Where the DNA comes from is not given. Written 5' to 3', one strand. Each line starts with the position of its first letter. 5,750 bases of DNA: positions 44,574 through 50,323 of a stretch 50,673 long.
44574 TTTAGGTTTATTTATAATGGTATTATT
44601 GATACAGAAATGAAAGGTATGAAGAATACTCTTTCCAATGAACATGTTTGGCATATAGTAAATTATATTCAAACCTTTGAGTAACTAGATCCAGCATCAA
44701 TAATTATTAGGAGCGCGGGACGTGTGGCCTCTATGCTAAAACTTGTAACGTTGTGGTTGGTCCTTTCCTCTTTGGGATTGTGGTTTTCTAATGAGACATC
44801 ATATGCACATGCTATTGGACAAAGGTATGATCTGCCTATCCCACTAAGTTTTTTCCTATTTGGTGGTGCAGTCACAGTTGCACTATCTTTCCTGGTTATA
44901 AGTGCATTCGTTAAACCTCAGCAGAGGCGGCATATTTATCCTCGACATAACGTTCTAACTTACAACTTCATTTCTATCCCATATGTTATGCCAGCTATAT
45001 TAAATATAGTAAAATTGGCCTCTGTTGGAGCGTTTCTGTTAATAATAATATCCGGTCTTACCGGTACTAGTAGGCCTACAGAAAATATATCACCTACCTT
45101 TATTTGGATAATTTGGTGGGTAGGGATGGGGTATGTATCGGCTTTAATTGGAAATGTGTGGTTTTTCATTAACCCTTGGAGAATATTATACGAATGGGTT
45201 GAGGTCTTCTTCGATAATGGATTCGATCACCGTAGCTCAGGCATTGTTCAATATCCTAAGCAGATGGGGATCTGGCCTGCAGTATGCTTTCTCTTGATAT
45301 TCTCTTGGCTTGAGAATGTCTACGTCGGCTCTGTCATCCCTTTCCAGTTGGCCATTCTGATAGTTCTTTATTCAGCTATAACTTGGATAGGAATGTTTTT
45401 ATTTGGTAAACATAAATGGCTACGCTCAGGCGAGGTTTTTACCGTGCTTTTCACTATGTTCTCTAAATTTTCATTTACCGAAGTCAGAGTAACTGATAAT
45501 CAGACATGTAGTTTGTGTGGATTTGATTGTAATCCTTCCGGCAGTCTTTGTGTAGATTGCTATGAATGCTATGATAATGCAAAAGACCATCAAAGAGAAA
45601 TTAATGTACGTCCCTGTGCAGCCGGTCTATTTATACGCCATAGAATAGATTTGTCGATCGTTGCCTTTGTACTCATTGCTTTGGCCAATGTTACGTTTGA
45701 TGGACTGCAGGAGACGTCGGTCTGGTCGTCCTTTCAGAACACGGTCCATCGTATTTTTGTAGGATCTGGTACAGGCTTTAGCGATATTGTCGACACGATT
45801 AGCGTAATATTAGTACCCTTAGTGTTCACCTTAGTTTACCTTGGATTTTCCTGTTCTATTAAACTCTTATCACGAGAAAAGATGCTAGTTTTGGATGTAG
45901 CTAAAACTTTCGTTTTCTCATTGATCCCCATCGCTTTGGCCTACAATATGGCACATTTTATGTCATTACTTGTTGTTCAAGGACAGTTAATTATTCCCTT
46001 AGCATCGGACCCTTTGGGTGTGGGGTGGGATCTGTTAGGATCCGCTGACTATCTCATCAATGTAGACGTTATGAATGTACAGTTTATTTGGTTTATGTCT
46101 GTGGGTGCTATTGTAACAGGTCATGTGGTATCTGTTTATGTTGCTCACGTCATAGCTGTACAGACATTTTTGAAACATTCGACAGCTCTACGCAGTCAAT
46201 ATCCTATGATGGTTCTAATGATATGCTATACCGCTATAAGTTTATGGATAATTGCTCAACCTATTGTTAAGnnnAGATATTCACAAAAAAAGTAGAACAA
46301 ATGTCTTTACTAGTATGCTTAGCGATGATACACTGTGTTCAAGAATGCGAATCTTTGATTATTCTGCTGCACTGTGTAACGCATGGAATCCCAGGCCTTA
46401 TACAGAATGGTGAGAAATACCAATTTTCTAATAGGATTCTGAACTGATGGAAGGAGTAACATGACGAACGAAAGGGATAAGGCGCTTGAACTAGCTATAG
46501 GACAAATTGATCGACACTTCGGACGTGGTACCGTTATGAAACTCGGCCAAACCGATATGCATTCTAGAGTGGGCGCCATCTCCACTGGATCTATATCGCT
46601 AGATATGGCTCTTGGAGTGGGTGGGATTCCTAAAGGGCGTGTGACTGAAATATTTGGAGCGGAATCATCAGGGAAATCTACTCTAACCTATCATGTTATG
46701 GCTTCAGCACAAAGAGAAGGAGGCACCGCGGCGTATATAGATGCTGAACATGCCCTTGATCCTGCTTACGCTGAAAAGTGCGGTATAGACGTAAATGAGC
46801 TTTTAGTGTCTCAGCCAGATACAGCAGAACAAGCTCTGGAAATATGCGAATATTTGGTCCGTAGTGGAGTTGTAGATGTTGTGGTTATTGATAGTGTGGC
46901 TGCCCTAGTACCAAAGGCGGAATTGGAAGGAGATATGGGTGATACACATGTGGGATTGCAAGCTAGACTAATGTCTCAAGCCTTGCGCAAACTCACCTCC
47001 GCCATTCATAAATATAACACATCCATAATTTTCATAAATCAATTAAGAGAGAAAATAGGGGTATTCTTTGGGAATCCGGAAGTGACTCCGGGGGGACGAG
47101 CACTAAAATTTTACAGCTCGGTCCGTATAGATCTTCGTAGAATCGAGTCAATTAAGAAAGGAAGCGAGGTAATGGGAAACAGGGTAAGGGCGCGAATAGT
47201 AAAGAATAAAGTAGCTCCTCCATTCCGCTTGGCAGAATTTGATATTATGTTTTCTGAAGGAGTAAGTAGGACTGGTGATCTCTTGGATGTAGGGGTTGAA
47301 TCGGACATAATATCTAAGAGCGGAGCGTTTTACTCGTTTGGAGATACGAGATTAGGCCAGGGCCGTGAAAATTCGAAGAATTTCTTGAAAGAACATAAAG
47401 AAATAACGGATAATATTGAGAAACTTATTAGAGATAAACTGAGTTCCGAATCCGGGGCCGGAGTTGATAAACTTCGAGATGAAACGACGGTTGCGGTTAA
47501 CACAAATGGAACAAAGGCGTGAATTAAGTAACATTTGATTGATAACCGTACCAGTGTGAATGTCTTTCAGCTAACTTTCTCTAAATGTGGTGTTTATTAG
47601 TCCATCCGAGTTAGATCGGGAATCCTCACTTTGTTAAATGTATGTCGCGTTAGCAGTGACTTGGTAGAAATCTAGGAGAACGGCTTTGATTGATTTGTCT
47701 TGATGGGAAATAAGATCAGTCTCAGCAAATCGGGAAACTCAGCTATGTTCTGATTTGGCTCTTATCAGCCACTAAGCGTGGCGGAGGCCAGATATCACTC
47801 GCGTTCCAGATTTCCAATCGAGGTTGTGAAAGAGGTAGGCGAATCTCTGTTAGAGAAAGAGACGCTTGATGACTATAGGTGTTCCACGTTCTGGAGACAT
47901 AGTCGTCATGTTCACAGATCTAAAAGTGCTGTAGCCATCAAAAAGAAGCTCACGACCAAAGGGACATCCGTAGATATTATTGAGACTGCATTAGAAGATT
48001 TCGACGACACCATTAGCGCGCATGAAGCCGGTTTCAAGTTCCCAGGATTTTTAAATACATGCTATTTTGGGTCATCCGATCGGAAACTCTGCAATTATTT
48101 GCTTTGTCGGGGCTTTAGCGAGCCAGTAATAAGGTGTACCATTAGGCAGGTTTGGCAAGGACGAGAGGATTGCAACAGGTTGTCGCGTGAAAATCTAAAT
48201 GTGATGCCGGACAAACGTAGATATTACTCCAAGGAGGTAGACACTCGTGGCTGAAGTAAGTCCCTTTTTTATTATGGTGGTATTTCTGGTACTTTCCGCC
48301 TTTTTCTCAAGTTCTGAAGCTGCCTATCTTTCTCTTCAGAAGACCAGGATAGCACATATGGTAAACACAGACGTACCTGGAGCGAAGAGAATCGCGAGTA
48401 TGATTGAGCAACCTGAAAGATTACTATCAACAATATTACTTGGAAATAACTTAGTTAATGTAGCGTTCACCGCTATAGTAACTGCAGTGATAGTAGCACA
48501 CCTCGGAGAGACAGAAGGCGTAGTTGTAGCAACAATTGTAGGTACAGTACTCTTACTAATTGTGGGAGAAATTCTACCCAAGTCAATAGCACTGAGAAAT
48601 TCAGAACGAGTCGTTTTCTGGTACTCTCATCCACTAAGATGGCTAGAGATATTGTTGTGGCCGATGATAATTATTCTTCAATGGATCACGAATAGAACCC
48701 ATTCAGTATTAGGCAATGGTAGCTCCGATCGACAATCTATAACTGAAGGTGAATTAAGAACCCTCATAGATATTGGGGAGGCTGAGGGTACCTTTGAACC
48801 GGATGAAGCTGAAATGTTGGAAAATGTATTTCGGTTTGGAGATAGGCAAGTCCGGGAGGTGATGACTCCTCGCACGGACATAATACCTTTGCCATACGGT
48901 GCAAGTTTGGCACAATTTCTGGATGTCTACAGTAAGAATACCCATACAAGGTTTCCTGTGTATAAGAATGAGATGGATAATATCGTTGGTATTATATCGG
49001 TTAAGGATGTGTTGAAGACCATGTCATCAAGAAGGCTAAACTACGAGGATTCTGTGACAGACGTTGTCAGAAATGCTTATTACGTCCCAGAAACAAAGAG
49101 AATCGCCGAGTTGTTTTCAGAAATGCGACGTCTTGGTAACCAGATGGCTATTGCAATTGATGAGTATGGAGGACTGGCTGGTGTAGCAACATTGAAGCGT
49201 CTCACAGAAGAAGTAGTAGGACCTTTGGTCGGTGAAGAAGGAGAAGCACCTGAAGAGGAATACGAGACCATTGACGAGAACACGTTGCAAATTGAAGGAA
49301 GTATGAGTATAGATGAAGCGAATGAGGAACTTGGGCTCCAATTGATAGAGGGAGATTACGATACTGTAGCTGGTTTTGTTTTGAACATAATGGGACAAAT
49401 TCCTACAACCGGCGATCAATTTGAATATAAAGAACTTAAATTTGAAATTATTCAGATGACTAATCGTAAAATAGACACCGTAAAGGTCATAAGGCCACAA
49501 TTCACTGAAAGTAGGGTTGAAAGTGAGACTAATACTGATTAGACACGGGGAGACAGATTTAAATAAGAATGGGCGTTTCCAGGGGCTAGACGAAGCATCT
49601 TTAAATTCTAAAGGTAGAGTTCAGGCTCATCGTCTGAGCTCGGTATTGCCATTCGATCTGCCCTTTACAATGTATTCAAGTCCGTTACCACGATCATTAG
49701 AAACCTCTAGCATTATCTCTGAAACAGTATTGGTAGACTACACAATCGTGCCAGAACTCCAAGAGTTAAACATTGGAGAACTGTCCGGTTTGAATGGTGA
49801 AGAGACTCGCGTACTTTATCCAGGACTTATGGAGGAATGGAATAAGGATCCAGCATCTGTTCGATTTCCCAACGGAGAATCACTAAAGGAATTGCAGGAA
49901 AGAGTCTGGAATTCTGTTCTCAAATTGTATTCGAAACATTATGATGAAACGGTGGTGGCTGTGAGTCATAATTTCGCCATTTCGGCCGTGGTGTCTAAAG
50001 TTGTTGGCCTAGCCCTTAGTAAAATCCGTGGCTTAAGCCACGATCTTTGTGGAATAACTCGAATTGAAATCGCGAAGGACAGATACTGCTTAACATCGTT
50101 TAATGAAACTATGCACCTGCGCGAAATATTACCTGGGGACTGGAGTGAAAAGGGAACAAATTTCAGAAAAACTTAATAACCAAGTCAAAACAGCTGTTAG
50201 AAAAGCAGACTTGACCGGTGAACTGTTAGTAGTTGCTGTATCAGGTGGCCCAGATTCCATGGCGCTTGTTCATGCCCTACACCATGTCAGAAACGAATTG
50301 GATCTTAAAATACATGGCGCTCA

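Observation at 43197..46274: Uncharacterised envelope cluster: two YtkA/FixH-like domains, a c-type cytochrome and a large membrane protein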

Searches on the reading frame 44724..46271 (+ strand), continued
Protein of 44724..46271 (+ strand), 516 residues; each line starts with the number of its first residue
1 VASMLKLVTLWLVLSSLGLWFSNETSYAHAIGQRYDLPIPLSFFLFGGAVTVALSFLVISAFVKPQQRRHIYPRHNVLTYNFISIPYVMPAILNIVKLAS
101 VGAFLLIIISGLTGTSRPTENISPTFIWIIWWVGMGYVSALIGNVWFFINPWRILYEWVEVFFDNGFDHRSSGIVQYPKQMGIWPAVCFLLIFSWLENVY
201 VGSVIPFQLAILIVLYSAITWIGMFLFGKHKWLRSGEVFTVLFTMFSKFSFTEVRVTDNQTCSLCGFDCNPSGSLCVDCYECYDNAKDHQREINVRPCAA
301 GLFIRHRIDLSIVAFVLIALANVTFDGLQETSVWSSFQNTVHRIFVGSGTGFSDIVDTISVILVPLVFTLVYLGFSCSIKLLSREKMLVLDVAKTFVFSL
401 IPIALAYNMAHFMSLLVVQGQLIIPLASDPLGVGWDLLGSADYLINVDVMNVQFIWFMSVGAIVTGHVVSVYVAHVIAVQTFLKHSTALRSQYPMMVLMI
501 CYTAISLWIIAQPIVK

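Call 83: search_protein_representatives(alignment_id=A1)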
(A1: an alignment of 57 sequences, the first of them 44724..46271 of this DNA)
Query: 57 sequences, 514 profile positions. Proteins with E-value up to 0.001 (for the whole library): 6007; up to 1e-10: 3782; up to 1e-30: 1402. The best 150 are listed.
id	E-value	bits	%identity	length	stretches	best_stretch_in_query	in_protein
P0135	1.9e-238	808.5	-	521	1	9-513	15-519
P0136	1.3e-203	693.6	-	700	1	11-513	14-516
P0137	2.0e-202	689.7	-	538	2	6-285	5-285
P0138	7.1e-194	661.4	-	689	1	20-513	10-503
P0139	5.4e-191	651.9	-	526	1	6-513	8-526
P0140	2.3e-190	649.8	-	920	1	6-513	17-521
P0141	1.3e-187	640.8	-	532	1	12-513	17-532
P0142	2.2e-184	630.1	-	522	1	10-512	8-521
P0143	1.6e-183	627.3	-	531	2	9-285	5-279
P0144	5.3e-183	625.6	-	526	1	10-513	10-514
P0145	6.4e-183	625.3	-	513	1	9-513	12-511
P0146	1.2e-181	621.1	-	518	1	9-513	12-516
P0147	2.0e-179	613.7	-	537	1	8-513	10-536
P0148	1.4e-177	607.7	-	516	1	17-513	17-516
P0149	4.3e-175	599.5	-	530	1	14-513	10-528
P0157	2.4e-163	560.7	-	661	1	40-512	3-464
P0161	1.6e-157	541.5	-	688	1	23-512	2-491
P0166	1.5e-151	521.8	-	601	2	288-513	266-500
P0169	6.9e-149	513.0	-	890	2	13-254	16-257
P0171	2.3e-148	511.3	-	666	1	13-513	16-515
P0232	3.2e-118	411.9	-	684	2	289-513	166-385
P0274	2.9e-103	362.5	-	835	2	283-513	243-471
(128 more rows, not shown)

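Call 84: search_protein_families(library=pfam, proteins=[P0136, P0138, P0140, P0157, P0161, P0169, P0171, P0232, P0274, P0166], max_evalue=0.001)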
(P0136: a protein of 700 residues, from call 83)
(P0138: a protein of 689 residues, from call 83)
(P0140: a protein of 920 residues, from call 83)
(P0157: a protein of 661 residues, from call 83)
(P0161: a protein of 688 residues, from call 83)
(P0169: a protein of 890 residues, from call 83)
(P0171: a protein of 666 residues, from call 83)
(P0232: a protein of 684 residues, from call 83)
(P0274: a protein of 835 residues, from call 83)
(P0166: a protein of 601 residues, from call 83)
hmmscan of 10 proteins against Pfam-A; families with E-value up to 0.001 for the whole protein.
P0136 (700 aa): 11 families
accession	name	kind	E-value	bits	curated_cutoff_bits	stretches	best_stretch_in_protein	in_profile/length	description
PF00515.34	TPR_1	-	3.7e-15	55.5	27.8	2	631-663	1-33/34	Tetratricopeptide repeat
PF13181.12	TPR_8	-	1.2e-11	44.2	25.7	1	631-663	1-33/34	Tetratricopeptide repeat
PF13432.12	TPR_16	-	8.6e-11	42.5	32.7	2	602-640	2-40/65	Tetratricopeptide repeat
PF07719.23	TPR_2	-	1.6e-10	40.7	27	1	597-629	1-33/34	Tetratricopeptide repeat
PF13414.12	TPR_11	-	5e-10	39.4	26.8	1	604-645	1-42/42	TPR repeat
PF13371.12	TPR_9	-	9.6e-09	35.6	35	1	627-672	25-70/73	Tetratricopeptide repeat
PF13431.12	TPR_17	-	7.2e-08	32.6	24.4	1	619-652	1-34/34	Tetratricopeptide repeat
PF13428.12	TPR_14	-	2.9e-05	24.8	23.5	1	598-638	2-42/44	Tetratricopeptide repeat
PF14559.12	TPR_19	-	3e-05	24.7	25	1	608-670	2-64/68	Tetratricopeptide repeat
PF13424.12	TPR_12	-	3.7e-05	24.3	30.1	1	597-661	3-75/77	Tetratricopeptide repeat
PF13174.12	TPR_6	-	0.00012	22.9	26.3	0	598-628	1-31/33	Tetratricopeptide repeat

P0138 (689 aa): 0 families

P0140 (920 aa): 0 families

P0157 (661 aa): 1 family
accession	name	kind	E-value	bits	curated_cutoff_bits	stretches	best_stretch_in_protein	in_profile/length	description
PF00080.25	Sod_Cu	-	6.6e-34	117.6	28.9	1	489-622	3-133/133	Copper/zinc superoxide dismutase (SODC)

P0161 (688 aa): 1 family
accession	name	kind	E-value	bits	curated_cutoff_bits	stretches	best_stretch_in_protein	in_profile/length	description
PF13115.11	YtkA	-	0.00036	21.6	25.9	0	597-669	23-84/85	YtkA-like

P0169 (890 aa): 0 families

P0171 (666 aa): 5 families
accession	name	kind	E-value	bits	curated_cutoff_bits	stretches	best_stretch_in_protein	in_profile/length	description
PF00515.34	TPR_1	-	1.4e-09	37.8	27.8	1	615-647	1-33/34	Tetratricopeptide repeat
PF07719.23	TPR_2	-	1.7e-09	37.5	27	1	615-647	1-33/34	Tetratricopeptide repeat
PF13371.12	TPR_9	-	2.2e-08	34.4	35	1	589-656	3-70/73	Tetratricopeptide repeat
PF13414.12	TPR_11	-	5.5e-06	26.4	26.8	1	593-628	6-41/42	TPR repeat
PF13432.12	TPR_16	-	0.00028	21.7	32.7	1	586-643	2-59/65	Tetratricopeptide repeat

P0232 (684 aa): 0 families

P0274 (835 aa): 0 families

P0166 (601 aa): 0 families

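Call 86: find_encoding_contigs(protein=P0157, flank=4000, max_places=3)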
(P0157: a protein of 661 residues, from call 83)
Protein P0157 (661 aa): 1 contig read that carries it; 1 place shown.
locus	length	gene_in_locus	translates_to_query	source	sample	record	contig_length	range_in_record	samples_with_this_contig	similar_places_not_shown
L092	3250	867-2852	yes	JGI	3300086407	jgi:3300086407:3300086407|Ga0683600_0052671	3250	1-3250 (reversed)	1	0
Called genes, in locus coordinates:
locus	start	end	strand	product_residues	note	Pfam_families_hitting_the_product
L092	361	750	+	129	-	PF13473:Cupredoxin_1 (weak)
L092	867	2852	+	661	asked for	PF00080:Sod_Cu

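Call 93: search_protein_families(library=pfam, proteins=[L036:1579-2682:+, L045:2231-2911:+, L046:2180-2914:+, L060:1882-3441:+, L062:2188-3624:+, L070:2929-3696:+, L074:2774-3568:+, L079:2592-3650:+, L091:2743-3492:+, L041:12121-12903:+], max_evalue=0.5)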
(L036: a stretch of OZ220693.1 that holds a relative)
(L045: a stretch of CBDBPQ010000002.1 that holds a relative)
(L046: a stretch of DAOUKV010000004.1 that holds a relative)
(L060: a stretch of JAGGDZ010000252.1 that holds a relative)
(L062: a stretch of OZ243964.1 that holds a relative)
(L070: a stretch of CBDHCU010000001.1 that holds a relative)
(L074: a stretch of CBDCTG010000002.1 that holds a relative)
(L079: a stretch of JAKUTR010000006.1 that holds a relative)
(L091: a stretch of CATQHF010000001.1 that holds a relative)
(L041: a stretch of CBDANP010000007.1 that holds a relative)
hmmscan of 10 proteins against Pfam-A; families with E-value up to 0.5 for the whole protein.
L036:1579-2682:+ (368 aa): 1 family
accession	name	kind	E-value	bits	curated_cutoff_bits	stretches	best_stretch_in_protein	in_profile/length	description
PF18808.7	Importin_rep_4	-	0.07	13.9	27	0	83-106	32-55/90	Importin repeat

L045:2231-2911:+ (227 aa): 1 family
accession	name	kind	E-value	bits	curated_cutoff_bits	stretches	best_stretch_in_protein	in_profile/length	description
PF00420.29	Oxidored_q2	-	0.15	12.2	26.1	0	188-224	49-85/95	NADH-ubiquinone/plastoquinone oxidoreductase chain 4L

L046:2180-2914:+ (245 aa): 1 family
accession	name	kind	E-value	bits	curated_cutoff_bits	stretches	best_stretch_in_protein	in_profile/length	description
PF16586.11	DUF5060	-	0.26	12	27.2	0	98-132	34-67/70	Domain of unknown function (DUF5060)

L060:1882-3441:+ (520 aa): 2 families
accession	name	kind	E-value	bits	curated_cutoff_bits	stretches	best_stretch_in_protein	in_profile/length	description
PF00335.26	Tetraspanin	-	0.064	13.4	32.1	1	479-519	32-72/225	Tetraspanin family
PF04505.17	CD225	-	0.13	12.9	27.1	1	480-506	40-66/68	Interferon-induced transmembrane protein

L062:2188-3624:+ (479 aa): 2 families
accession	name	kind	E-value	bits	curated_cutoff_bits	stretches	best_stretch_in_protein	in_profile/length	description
PF11008.14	DUF2846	-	0.015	15.8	34.3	1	140-173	24-57/92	Protein of unknown function (DUF2846)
PF00630.25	Filamin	-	0.089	14.1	26.9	0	331-378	39-77/93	Filamin/ABP280 repeat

L070:2929-3696:+ (256 aa): 5 families
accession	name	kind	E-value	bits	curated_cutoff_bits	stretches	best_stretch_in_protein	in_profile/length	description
PF05512.16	AWPM-19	-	0.0013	19.3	27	0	10-44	41-74/142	AWPM-19-like family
PF11839.13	Alanine_zipper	-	0.024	15.3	23.1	1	193-228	7-42/69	Alanine-zipper, major outer membrane lipoprotein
PF04505.17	CD225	-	0.079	13.5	27.1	1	207-241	30-64/68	Interferon-induced transmembrane protein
PF05739.25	SNARE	-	0.23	12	26.8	1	196-240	3-47/53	SNARE domain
PF13273.12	DUF4064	-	0.26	12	32.1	0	225-243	3-21/102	Protein of unknown function (DUF4064)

L074:2774-3568:+ (265 aa): 1 family
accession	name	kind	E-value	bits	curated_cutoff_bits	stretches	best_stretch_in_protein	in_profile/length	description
PF20104.4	DUF6494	-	0.16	12.8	24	1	196-225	21-50/68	Family of unknown function (DUF6494)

L079:2592-3650:+ (353 aa): 1 family
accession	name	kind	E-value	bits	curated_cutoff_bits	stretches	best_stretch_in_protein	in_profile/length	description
PF21270.2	SOGP_4th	-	0.0083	16.8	27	1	128-176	28-73/90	Glycoside phosphorylase C-terminal domain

L091:2743-3492:+ (250 aa): 0 families

L041:12121-12903:+ (261 aa): 3 families
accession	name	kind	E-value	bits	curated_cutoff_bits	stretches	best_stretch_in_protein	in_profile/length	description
PF05808.16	Podoplanin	-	0.016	15.9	30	1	211-259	80-129/135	Podoplanin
PF04505.17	CD225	-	0.094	13.3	27.1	0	210-247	29-66/68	Interferon-induced transmembrane protein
PF14863.12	Alkyl_sulf_dimr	-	0.25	12.2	26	0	120-156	7-43/139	Alkyl sulfatase dimerisation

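Call 94: search_protein_families(library=pfam, proteins=[L092:361-747:+], max_evalue=0.001)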
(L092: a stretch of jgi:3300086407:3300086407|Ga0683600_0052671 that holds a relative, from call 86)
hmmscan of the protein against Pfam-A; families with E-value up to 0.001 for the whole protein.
L092:361-747:+ (129 aa): 1 family
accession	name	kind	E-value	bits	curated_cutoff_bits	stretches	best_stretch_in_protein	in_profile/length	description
PF13473.12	Cupredoxin_1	-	3e-07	30.8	27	1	39-126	15-104/104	Cupredoxin-like domain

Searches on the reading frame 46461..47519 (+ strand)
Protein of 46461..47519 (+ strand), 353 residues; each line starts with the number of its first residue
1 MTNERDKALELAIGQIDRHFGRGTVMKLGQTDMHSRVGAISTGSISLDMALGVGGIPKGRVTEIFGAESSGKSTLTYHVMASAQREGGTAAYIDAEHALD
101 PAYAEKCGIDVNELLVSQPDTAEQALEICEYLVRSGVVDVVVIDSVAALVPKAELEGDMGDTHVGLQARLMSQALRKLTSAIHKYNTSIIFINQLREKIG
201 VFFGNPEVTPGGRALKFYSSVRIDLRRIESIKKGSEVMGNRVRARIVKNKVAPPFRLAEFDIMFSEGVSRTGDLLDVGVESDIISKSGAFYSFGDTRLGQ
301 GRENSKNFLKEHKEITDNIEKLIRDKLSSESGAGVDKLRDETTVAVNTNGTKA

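Call 94: search_protein_families(library=pfam, proteins=[window:46461-47519:+], max_evalue=0.001)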
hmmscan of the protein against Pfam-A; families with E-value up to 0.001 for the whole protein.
window:46461-47519:+ (353 aa): 6 families
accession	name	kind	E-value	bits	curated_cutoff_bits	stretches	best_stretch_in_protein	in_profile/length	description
PF00154.27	RecA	-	1.2e-131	438.4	27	1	7-269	1-262/262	recA bacterial DNA recombination protein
PF21096.2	RecA_C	-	2.2e-24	85.8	27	1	272-327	1-56/57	RecA C-terminal domain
PF08423.17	Rad51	-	1.9e-12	47.4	22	1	36-228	4-212/244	Rad51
PF06745.19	ATPase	-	5.5e-06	26.4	26.6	1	41-98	2-59/231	KaiC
PF02283.22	CobU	-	0.0006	19.8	27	1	64-193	3-122/168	Cobinamide kinase / cobinamide phosphate guanyltransferase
PF13481.12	AAA_25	-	0.00073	19.7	27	0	54-151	28-157/195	AAA domain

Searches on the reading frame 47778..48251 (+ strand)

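Call 94: search_protein_families(library=pfam, proteins=[window:47778-48251:+], max_evalue=0.001)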
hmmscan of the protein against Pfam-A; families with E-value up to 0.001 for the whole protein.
window:47778-48251:+ (158 aa): 2 families
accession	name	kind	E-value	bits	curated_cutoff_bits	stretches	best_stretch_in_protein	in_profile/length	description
PF02631.22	RecX_HTH2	-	0.00016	22.3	26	1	31-72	1-42/42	RecX, second three-helix domain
PF21982.2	RecX_HTH1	-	0.00031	21.1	26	0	46-73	11-38/40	RecX, first three-helix domain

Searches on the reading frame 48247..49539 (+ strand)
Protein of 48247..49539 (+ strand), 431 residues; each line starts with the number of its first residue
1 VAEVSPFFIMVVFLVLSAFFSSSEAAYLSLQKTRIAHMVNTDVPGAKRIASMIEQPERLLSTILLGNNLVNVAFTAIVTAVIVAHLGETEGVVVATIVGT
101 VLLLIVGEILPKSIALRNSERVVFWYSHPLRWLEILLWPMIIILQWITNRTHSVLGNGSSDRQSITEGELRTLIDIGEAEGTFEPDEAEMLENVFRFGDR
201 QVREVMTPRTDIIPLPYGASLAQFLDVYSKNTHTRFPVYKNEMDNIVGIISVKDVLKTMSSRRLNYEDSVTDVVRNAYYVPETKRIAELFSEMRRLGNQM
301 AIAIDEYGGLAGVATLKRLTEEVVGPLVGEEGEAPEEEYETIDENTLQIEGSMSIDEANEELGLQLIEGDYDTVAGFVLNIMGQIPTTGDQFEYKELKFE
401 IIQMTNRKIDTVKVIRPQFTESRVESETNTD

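Call 94: search_protein_families(library=pfam, proteins=[window:48247-49539:+], max_evalue=0.001)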
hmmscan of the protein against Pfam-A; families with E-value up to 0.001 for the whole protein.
window:48247-49539:+ (431 aa): 3 families
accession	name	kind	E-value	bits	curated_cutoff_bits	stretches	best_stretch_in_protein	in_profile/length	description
PF01595.25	CNNM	-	8.6e-54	182.4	28.4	1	8-187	1-181/181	Cyclin M transmembrane N-terminal domain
PF03471.22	CorC_HlyC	-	9e-23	80.5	27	1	341-416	2-79/81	Transporter associated domain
PF00571.33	CBS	-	7.8e-14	52.2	24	1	202-259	1-55/57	CBS domain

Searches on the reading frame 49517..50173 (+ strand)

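Call 94: search_protein_families(library=pfam, proteins=[window:49517-50173:+], max_evalue=0.001)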
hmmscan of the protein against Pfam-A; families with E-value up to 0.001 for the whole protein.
window:49517-50173:+ (219 aa): 1 family
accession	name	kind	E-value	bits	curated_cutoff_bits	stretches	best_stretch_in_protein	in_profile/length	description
PF00300.27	His_Phos_1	-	3e-46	158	21.7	1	5-197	1-193/194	Histidine phosphatase superfamily (branch 1)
